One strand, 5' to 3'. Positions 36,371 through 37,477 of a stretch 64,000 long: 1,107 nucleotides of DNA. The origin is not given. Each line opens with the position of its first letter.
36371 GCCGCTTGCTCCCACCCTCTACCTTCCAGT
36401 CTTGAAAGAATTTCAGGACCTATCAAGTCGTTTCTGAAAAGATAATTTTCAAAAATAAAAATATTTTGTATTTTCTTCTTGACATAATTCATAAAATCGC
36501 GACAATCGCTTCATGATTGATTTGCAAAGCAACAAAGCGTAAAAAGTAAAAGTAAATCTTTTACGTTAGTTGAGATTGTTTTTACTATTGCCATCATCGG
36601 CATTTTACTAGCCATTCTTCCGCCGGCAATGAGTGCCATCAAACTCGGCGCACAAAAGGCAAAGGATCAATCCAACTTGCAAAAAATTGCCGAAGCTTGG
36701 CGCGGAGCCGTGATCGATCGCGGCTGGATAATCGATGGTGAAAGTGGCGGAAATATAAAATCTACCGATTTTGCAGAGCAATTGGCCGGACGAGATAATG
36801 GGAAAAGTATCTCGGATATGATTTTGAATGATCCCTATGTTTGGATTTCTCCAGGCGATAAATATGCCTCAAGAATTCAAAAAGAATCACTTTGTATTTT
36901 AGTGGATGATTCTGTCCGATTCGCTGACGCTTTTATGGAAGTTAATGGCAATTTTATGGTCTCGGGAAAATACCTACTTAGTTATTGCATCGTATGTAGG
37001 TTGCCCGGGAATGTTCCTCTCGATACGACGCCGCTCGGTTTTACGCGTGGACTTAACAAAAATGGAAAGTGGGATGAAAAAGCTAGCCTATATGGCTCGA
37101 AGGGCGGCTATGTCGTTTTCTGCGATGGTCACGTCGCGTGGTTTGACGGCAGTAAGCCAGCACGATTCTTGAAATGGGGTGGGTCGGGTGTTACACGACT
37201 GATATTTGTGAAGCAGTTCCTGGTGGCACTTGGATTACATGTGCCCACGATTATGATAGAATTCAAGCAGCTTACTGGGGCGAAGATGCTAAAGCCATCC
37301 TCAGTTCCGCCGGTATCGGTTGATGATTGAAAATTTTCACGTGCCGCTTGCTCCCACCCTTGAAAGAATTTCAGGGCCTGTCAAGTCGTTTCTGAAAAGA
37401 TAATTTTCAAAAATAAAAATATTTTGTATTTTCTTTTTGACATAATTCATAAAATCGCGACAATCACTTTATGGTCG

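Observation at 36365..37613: Pilin-like gene with a frameshifted prepilin leader, flanked by repeated divergent-promoter units joined at ATTTTAC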

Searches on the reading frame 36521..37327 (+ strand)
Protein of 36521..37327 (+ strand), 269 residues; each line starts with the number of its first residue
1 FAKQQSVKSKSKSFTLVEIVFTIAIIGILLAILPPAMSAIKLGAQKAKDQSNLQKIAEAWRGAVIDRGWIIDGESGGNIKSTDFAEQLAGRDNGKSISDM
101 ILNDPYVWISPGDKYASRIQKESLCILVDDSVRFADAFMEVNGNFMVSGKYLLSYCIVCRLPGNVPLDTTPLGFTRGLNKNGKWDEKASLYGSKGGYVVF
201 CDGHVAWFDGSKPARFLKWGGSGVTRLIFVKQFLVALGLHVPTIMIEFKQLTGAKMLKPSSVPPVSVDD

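Call 15: search_protein_families(library=ncbifam, proteins=[window:36539-37327:+], max_evalue=1)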
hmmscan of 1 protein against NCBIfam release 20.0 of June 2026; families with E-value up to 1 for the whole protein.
seq(263 aa): 10 families
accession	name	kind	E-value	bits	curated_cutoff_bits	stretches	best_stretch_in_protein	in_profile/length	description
TIGR01710.1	typeII_sec_gspG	equivalog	0.00017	21.6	88.85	1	7-61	2-56/134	type II secretion system major pseudopilin GspG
NF041775.1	typeIV_PilA_Myxo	equivalog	0.002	18.1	400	1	4-50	9-55/214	type IV pilin protein PilA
TIGR02596.1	TIGR02596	subfamily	0.0049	17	70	1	8-45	1-37/196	Verru_Chthon cassette protein D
NF041013.1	T4P_ComGE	equivalog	0.0053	16.8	49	1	4-52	2-50/83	competence type IV pilus minor pilin ComGE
NF040999.1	pilin_ComGC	equivalog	0.0058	16.8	75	1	6-42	2-38/84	competence type IV pilus major pilin ComGC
NF007862.0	PRK10574.1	equivalog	0.011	15.9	138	1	4-32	3-31/145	prepilin peptidase-dependent pilin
NF041002.1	pilin_ComGF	equivalog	0.022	15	80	1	6-45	2-41/139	competence type IV pilus minor pilin ComGF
TIGR02532.1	IV_pilin_GFxxxE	domain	0.027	14.3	16.3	1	8-26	4-22/24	prepilin-type N-terminal cleavage/methylation domain-containing protein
TIGR04294.2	pre_pil_HX9DG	domain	0.043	13.6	19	1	188-201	7-20/22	H-X9-DG-CTERM domain-containing protein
TIGR01708.2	typeII_sec_gspH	equivalog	0.36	10.8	80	1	7-31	3-27/169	type II secretion system minor pseudopilin GspH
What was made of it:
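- On H-X9-DG C-terminal domain proteins (TIGR04294): The score is 13.6 bits against a cut-off of 19 (call 15).
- Checked: TIGR04294 scores 13.6 bits against a cut-off of 19 for the window protein (call 15).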

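Call 16: search_protein_families(library=pfam, proteins=[window:36539-37327:+], max_evalue=1)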
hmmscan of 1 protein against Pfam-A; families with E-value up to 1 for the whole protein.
seq(263 aa): 1 family
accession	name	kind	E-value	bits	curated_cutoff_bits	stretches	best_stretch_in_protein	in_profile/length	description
PF07963.17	N_methyl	-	4.2e-06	26.5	21.2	1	3-27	2-26/27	Prokaryotic N-terminal methylation motif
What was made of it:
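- On Type IV pilin-like / pseudopilin proteins (class III signal peptide): PF07963 scores 26.5 bits against a cut-off of 21.2 (call 16).
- Closest known: Prepilin-type N-terminal domain proteins of Verrucomicrobia and Planctomycetes. Same: An N-terminal methylation motif and a long hydrophobic helix (PF07963, call 16).
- Checked: The N-terminus matches Pfam N_methyl PF07963 at 26.5 bits against a cut-off of 21.2 (call 16).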

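Call 17: find_homologous_proteins(query=window:36521-37327:+, max_evalue=0.001)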
Query seq(269 aa) (269 aa): 167 proteins with E <= 0.001 among 1044 candidates; the best 120 are listed.
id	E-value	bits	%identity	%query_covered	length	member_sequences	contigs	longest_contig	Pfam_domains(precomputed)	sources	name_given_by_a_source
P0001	8.1e-155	532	100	87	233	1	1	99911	-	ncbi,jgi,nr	ncbi:MAG: hypothetical protein LBR92_03140 [Puniceicoccales bacterium]|jgi:prepilin-type processing-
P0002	5.9e-95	336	70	82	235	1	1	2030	PF07963.18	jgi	jgi:type II secretory pathway pseudopilin PulG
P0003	2.6e-92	327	67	84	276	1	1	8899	-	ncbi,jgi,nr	ncbi:MAG: prepilin-type N-terminal cleavage/methylation domain-containing protein [Puniceicoccales b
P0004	1.8e-89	318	67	79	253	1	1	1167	-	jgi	jgi:type II secretory pathway pseudopilin PulG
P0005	4.1e-87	310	66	80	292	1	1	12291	-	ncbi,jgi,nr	ncbi:MAG: prepilin-type N-terminal cleavage/methylation domain-containing protein [Puniceicoccales b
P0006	1.1e-85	305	62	83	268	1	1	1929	PF07963.18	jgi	jgi:hypothetical protein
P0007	1.2e-84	302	62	85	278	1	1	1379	-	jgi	jgi:hypothetical protein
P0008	1.2e-83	299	61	82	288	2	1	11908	-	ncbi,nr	ncbi:MAG: type II secretion system GspH family protein [Puniceicoccales bacterium]|nr:type II secret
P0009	3.0e-83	297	64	83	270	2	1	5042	-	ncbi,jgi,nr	ncbi:MAG: type II secretion system GspH family protein [Puniceicoccales bacterium]|jgi:hypothetical 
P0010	4.1e-83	297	62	83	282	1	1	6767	-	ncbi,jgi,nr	ncbi:MAG: type II secretion system GspH family protein [Puniceicoccales bacterium]|jgi:type II secre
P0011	1.2e-82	295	59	83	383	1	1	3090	PF07963.18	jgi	jgi:Tfp pilus assembly protein PilE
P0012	2.9e-82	294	61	83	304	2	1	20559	PF07963.18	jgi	jgi:Tfp pilus assembly protein FimT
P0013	6.3e-82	293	63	81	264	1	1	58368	-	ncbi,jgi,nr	ncbi:MAG: prepilin-type N-terminal cleavage/methylation domain-containing protein [Puniceicoccales b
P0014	8.7e-82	292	61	85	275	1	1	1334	PF07963.18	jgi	jgi:Tfp pilus assembly major pilin PilA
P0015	8.8e-82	292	62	80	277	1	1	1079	-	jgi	jgi:hypothetical protein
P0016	1.8e-80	288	61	83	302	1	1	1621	PF07963.18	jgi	jgi:Tfp pilus assembly major pilin PilA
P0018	3.4e-80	287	58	87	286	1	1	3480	PF07963.18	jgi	jgi:hypothetical protein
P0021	1.5e-79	285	62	82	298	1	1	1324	PF07963.18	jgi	jgi:type II secretory pathway pseudopilin PulG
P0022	2.3e-79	285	61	81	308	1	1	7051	PF07963.18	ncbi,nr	ncbi:MAG: type II secretion system GspH family protein, partial [Puniceicoccales bacterium]|nr:type 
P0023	3.6e-79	284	61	80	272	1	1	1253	PF07963.18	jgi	jgi:prepilin-type processing-associated H-X9-DG protein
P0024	4.2e-79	284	62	82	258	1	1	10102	PF07963.18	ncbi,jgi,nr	ncbi:MAG: prepilin-type N-terminal cleavage/methylation domain-containing protein [Puniceicoccales b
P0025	7.3e-79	283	62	83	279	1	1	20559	PF07963.18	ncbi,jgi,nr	ncbi:MAG: type II secretion system GspH family protein [Puniceicoccales bacterium]|jgi:type II secre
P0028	5.0e-78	280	61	82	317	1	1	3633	PF07963.18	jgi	jgi:type II secretory pathway pseudopilin PulG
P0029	6.7e-78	280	65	84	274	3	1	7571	-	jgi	jgi:prepilin-type processing-associated H-X9-DG protein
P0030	1.4e-77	279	56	83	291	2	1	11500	-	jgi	jgi:hypothetical protein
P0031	1.4e-77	279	60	84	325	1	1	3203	PF07963.18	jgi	jgi:Tfp pilus assembly protein PilE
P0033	1.0e-76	276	59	84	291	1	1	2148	PF07963.18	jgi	jgi:type II secretory pathway pseudopilin PulG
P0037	3.2e-76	274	59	81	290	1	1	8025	PF07963.18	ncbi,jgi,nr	ncbi:MAG: type II secretion system GspH family protein [Puniceicoccales bacterium]|jgi:Tfp pilus ass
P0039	4.9e-76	274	59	83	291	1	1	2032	PF07963.18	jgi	jgi:prepilin-type processing-associated H-X9-DG protein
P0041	8.0e-76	273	56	82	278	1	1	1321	PF07963.18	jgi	jgi:prepilin-type processing-associated H-X9-DG protein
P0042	1.7e-75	272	58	81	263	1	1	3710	PF07963.18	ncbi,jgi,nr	ncbi:MAG: prepilin-type N-terminal cleavage/methylation domain-containing protein [Puniceicoccales b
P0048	1.3e-73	266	61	82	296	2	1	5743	-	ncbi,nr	ncbi:MAG: prepilin-type N-terminal cleavage/methylation domain-containing protein [Puniceicoccales b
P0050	1.9e-73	265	58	84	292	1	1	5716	PF07963.18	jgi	jgi:competence protein ComGC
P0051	2.0e-73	265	56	84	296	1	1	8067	PF07963.18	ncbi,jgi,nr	ncbi:MAG: prepilin-type N-terminal cleavage/methylation domain-containing protein [Puniceicoccales b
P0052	2.5e-73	265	57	82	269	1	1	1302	PF07963.18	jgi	jgi:prepilin-type N-terminal cleavage/methylation domain-containing protein/prepilin-type processing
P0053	2.5e-73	265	56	84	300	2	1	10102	PF07963.18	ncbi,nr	ncbi:MAG: prepilin-type N-terminal cleavage/methylation domain-containing protein [Puniceicoccales b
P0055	4.3e-73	264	56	85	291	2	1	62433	PF07963.18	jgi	jgi:prepilin-type processing-associated H-X9-DG protein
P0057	9.7e-73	263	57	82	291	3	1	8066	-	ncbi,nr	ncbi:MAG: type II secretion system GspH family protein [Puniceicoccales bacterium]|nr:type II secret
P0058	1.0e-72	263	59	78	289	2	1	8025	PF07963.18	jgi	jgi:hypothetical protein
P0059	1.2e-72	262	55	84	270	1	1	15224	PF07963.18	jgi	jgi:prepilin-type N-terminal cleavage/methylation domain-containing protein/prepilin-type processing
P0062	3.2e-72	261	57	79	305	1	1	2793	PF07963.18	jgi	jgi:prepilin-type processing-associated H-X9-DG protein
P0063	3.4e-72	261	58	83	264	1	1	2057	PF07963.18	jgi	jgi:prepilin-type N-terminal cleavage/methylation domain-containing protein/prepilin-type processing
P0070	5.4e-69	250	54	84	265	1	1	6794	PF07963.18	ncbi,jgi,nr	ncbi:MAG: prepilin-type N-terminal cleavage/methylation domain-containing protein [Puniceicoccales b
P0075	9.5e-68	246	56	84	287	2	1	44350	PF07963.18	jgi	jgi:type II secretory pathway pseudopilin PulG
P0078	7.4e-67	243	53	82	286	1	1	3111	PF07963.18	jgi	jgi:type II secretory pathway pseudopilin PulG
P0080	4.0e-66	241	58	84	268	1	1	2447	PF07963.18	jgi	jgi:prepilin-type processing-associated H-X9-DG protein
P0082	1.7e-65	239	49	93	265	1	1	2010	PF07963.18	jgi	jgi:hypothetical protein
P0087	2.0e-64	235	49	84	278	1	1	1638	PF07963.18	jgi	jgi:type II secretory pathway pseudopilin PulG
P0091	3.9e-63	231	51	83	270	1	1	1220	PF07963.18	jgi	jgi:prepilin-type processing-associated H-X9-DG protein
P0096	4.7e-62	228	56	71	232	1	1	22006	-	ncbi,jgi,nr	ncbi:MAG: hypothetical protein LBR92_04020 [Puniceicoccales bacterium]|jgi:prepilin-type processing-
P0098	2.9e-61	225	54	83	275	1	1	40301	PF07963.18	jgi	jgi:prepilin-type processing-associated H-X9-DG protein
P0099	3.5e-61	225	49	83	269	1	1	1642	PF07963.18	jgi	jgi:prepilin-type N-terminal cleavage/methylation domain-containing protein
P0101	1.3e-60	223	52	82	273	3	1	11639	PF07963.18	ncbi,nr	ncbi:MAG: prepilin-type N-terminal cleavage/methylation domain-containing protein [Puniceicoccales b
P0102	1.5e-60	223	58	71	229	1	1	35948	-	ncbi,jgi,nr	ncbi:MAG: hypothetical protein LBR92_01645 [Puniceicoccales bacterium]|jgi:hypothetical protein|nr:h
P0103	3.8e-60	221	52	82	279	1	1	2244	PF07963.18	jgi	jgi:prepilin-type N-terminal cleavage/methylation domain-containing protein/prepilin-type processing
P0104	7.5e-60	221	52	85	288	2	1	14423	PF07963.18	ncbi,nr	ncbi:MAG: type II secretion system GspH family protein [Puniceicoccales bacterium]|nr:type II secret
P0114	2.2e-58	216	51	81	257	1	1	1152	PF07963.18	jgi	jgi:prepilin-type N-terminal cleavage/methylation domain-containing protein/prepilin-type processing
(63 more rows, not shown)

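Call 22: find_related_loci(query=A3, collection=genome_contigs, flank=2500)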
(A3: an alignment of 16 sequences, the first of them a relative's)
Query A3 (276 aa) in genome_contigs; peptide patterns used: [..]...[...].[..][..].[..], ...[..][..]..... (x = any residue, [..] = any of these).
170 stretches matched a pattern; 83 encode a relative of the query (tblastn E <= 1e-3); the best 80 are kept; 79 distinct loci.
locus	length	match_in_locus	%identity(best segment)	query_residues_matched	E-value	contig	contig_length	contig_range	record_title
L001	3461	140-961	74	8-276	4e-141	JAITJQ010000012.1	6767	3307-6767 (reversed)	MAG: Puniceicoccales bacterium isolate Pcl387_bin18 k119_1857855, whole genome shotgun sequence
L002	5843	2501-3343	66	5-276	4e-117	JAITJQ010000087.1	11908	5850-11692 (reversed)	MAG: Puniceicoccales bacterium isolate Pcl387_bin18 k119_2975428, whole genome shotgun sequence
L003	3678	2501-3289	65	13-276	2e-117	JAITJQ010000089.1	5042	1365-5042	MAG: Puniceicoccales bacterium isolate Pcl387_bin18 k119_1916550, whole genome shotgun sequence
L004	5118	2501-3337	63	1-276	2e-114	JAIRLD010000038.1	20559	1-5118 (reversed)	MAG: Puniceicoccales bacterium isolate Cc175_bin33 k119_1744344, whole genome shotgun sequence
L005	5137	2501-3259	73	22-275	9e-113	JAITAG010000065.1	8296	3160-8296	MAG: Puniceicoccales bacterium isolate Ncb351_bin30 k119_3875571, whole genome shotgun sequence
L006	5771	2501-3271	64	18-276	9e-110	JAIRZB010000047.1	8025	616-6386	MAG: Puniceicoccales bacterium isolate Gsp477_bin70 k119_6404407, whole genome shotgun sequence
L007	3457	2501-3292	68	12-276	4e-109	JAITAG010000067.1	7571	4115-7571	MAG: Puniceicoccales bacterium isolate Ncb351_bin30 k119_4637978, whole genome shotgun sequence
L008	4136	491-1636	69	8-276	4e-108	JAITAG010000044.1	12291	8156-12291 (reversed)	MAG: Puniceicoccales bacterium isolate Ncb351_bin30 k119_808715, whole genome shotgun sequence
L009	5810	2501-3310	60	13-276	4e-104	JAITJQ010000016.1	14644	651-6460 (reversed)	MAG: Puniceicoccales bacterium isolate Pcl387_bin18 k119_1791544, whole genome shotgun sequence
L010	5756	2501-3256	60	13-260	5e-99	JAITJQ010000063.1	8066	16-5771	MAG: Puniceicoccales bacterium isolate Pcl387_bin18 k119_2880834, whole genome shotgun sequence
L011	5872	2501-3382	57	3-274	2e-96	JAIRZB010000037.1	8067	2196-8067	MAG: Puniceicoccales bacterium isolate Gsp477_bin70 k119_2581876, whole genome shotgun sequence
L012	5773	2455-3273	59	10-274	3e-95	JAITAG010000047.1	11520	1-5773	MAG: Puniceicoccales bacterium isolate Ncb351_bin30 k119_2645156, whole genome shotgun sequence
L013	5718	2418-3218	55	1-275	1e-92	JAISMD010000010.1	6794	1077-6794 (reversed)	MAG: Puniceicoccales bacterium isolate Im510_bin18 k119_2430906, whole genome shotgun sequence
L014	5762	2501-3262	58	1-255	3e-92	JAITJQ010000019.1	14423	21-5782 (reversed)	MAG: Puniceicoccales bacterium isolate Pcl387_bin18 k119_998109, whole genome shotgun sequence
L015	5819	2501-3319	61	11-274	3e-92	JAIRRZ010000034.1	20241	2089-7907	MAG: Puniceicoccales bacterium isolate Ct408_bin149 k119_5335948, whole genome shotgun sequence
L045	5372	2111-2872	38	16-274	2e-50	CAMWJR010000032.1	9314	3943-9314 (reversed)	MAG TPA_asm: uncultured Verrucomicrobia bacterium isolate SRR14411247_bin.11_metawrap_v1.3_MAG genome assembly, contig:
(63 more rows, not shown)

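Call 27: find_encoding_contigs(protein=P0096, flank=3000, max_places=3)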
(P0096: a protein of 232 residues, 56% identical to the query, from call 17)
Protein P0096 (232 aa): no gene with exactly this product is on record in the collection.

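Call 28: find_encoding_contigs(protein=P0102, flank=3000, max_places=3)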
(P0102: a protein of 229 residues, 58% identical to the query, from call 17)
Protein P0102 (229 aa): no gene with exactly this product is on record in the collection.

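Call 30: find_related_loci(query=A4, collection=metagenome_contigs, flank=1500)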
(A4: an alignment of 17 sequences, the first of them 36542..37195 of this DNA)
Query A4 (218 aa) in metagenome_contigs; peptide patterns used: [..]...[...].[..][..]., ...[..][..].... (x = any residue, [..] = any of these).
406 stretches matched a pattern; 24 encode a relative of the query (tblastn E <= 1e-3); 24 distinct loci.
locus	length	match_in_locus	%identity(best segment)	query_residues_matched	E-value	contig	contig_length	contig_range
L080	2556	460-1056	30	1-201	1e-20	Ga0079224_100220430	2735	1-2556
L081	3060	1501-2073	33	3-201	2e-18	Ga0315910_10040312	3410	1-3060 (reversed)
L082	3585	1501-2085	32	1-201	7e-17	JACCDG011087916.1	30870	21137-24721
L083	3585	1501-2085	32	1-201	7e-17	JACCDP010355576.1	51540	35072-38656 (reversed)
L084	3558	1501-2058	30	7-201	7e-12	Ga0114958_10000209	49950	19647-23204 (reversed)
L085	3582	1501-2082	29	7-201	3e-10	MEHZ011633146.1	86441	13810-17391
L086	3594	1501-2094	28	3-201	2e-9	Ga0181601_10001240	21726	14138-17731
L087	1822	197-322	55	162-201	3e-9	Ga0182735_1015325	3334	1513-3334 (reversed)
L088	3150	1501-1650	50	1-49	1e-8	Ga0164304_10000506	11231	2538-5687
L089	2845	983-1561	28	3-201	1e-8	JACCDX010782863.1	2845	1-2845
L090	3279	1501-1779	30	1-89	1e-7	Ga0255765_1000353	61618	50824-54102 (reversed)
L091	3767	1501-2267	32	3-89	2e-7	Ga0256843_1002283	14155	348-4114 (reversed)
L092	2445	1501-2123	38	5-60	4e-6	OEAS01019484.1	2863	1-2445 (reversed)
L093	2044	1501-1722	31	3-77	5e-6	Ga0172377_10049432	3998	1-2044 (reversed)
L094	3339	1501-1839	27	4-109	4e-6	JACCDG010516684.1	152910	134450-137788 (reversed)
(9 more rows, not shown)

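Call 31: list_cluster_members(proteins=[P0012, P0048, P0075, P0058, P0101, P0053, P0057, P0029, P0008, P0030])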
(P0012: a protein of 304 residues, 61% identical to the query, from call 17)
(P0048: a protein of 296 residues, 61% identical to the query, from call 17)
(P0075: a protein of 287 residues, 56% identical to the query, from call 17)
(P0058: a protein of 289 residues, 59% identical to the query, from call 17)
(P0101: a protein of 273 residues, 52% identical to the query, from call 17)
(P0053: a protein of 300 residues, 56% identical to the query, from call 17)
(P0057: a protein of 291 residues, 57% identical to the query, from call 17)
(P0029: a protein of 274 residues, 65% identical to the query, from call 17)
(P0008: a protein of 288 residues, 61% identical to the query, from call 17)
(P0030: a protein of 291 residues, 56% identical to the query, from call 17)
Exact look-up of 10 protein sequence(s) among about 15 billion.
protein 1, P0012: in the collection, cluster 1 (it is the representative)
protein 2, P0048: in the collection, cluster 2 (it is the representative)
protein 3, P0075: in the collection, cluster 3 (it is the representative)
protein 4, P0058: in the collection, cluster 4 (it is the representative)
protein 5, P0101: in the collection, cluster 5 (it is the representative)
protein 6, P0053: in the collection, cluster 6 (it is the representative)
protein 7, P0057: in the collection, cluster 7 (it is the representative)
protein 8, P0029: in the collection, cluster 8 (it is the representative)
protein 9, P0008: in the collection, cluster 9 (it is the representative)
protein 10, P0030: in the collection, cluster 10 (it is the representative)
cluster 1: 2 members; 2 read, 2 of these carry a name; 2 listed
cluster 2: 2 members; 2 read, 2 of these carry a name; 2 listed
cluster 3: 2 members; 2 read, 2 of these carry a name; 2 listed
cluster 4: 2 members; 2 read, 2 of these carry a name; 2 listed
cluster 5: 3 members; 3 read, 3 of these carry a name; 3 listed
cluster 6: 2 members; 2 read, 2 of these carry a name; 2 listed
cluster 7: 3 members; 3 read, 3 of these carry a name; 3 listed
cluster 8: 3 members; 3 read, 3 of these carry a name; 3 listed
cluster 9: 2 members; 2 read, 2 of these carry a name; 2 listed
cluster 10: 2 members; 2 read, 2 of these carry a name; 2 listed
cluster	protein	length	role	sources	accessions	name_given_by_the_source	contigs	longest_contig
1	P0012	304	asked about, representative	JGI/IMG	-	Tfp pilus assembly protein FimT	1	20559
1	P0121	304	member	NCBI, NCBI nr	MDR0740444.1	MAG: type II secretion system GspH family protein [Puniceicoccales bacterium] | type II secretion system GspH family protein [Puniceicoccales bacterium]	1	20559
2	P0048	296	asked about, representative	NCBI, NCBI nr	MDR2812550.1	MAG: prepilin-type N-terminal cleavage/methylation domain-containing protein ... | prepilin-type N-terminal cleavage/methylation domain-containing protein [Puniceicoccales ...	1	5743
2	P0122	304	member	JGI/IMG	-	type II secretory pathway pseudopilin PulG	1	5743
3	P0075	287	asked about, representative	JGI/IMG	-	type II secretory pathway pseudopilin PulG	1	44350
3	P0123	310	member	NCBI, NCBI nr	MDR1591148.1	MAG: prepilin-type N-terminal cleavage/methylation domain-containing protein ... | prepilin-type N-terminal cleavage/methylation domain-containing protein [Puniceicoccales ...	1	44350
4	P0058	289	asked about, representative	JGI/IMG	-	hypothetical protein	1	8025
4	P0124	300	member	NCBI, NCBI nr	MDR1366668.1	MAG: type II secretion system GspH family protein [Puniceicoccales bacterium] | type II secretion system GspH family protein [Puniceicoccales bacterium]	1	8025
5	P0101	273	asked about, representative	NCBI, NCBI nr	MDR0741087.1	MAG: prepilin-type N-terminal cleavage/methylation domain-containing protein ... | prepilin-type N-terminal cleavage/methylation domain-containing protein [Puniceicoccales ...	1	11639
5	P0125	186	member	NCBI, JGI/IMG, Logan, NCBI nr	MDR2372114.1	MAG: hypothetical protein LBD60_03135 [Puniceicoccales bacterium] | hypothetical protein | hypothetical protein [Puniceicoccales bacterium]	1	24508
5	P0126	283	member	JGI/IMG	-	prepilin-type processing-associated H-X9-DG protein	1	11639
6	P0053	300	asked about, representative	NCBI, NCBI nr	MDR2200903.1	MAG: prepilin-type N-terminal cleavage/methylation domain-containing protein ... | prepilin-type N-terminal cleavage/methylation domain-containing protein [Puniceicoccales ...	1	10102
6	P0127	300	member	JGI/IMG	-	hypothetical protein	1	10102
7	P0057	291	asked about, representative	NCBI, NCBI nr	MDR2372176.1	MAG: type II secretion system GspH family protein [Puniceicoccales bacterium] | type II secretion system GspH family protein [Puniceicoccales bacterium]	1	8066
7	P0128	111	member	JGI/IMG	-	prepilin-type processing-associated H-X9-DG protein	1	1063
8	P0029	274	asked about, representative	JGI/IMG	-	prepilin-type processing-associated H-X9-DG protein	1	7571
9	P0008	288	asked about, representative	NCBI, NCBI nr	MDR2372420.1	MAG: type II secretion system GspH family protein [Puniceicoccales bacterium] | type II secretion system GspH family protein [Puniceicoccales bacterium]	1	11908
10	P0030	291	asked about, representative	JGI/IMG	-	hypothetical protein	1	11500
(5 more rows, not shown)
